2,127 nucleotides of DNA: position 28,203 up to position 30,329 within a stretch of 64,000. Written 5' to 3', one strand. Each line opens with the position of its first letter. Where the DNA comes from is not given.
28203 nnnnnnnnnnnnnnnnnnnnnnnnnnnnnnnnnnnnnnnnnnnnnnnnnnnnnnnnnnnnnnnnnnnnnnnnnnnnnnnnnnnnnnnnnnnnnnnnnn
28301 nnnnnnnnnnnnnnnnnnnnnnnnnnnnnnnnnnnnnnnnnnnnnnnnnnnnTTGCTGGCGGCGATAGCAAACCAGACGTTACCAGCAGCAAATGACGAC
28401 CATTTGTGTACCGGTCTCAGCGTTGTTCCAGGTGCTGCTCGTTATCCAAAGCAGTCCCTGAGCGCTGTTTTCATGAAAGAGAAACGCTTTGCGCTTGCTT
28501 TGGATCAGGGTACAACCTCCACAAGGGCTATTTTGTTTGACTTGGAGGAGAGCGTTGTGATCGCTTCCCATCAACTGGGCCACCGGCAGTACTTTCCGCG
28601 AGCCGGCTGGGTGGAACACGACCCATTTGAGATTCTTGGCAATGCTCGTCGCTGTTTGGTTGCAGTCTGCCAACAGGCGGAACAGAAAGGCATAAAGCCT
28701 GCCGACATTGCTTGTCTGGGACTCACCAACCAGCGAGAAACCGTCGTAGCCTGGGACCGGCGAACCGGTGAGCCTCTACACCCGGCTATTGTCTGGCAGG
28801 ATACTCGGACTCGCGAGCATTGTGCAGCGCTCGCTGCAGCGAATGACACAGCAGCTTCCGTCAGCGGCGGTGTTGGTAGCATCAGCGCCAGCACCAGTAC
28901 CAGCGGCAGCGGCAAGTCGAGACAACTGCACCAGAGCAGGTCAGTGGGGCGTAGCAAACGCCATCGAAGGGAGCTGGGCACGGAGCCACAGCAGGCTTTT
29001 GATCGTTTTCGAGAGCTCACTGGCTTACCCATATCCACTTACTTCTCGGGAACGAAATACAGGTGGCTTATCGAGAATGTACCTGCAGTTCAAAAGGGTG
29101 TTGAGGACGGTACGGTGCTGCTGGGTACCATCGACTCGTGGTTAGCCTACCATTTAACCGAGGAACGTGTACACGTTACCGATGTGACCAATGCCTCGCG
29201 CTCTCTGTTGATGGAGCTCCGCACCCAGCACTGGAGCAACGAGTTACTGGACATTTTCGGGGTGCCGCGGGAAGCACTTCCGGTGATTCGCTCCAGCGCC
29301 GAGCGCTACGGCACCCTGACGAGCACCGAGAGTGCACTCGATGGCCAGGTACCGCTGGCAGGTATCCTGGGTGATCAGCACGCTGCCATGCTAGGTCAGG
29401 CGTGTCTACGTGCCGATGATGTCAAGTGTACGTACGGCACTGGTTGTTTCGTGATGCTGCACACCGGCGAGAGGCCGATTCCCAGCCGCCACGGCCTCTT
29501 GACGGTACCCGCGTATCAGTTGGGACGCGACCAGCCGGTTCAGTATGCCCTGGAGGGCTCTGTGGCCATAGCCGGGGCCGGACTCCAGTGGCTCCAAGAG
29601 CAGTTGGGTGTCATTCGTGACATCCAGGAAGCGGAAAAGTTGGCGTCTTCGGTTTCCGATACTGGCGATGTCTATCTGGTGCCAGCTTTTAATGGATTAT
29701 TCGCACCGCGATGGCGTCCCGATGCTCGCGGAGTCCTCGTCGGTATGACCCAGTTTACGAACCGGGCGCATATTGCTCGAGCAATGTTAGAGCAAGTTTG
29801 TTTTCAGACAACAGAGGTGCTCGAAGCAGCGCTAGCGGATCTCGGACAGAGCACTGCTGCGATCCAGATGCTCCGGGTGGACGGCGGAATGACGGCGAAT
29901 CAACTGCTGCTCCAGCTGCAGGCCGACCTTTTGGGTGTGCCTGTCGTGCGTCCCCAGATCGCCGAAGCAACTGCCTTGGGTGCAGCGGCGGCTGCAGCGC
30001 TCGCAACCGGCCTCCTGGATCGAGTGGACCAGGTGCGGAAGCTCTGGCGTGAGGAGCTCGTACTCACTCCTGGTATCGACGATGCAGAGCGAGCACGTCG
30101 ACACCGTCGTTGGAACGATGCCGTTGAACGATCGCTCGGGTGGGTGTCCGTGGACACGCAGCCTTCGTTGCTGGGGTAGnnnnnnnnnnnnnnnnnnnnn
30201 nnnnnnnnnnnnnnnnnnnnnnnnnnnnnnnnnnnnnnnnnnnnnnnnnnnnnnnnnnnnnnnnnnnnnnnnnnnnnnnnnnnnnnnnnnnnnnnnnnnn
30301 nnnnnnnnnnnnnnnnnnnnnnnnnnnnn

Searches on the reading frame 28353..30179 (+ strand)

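Call 27: search_protein_families(library=pfam, proteins=[window:28353-30179:+], max_evalue=0.001)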
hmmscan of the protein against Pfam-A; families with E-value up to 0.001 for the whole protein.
window:28353-30179:+ (608 aa): 2 families
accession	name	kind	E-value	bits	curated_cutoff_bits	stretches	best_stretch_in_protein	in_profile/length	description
PF00370.27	FGGY_N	-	7.9e-66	222.6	28.8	2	214-348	114-245/245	FGGY family of carbohydrate kinases, N-terminal domain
PF02782.22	FGGY_C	-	3.6e-46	157.9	27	1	358-551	2-197/198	FGGY family of carbohydrate kinases, C-terminal domain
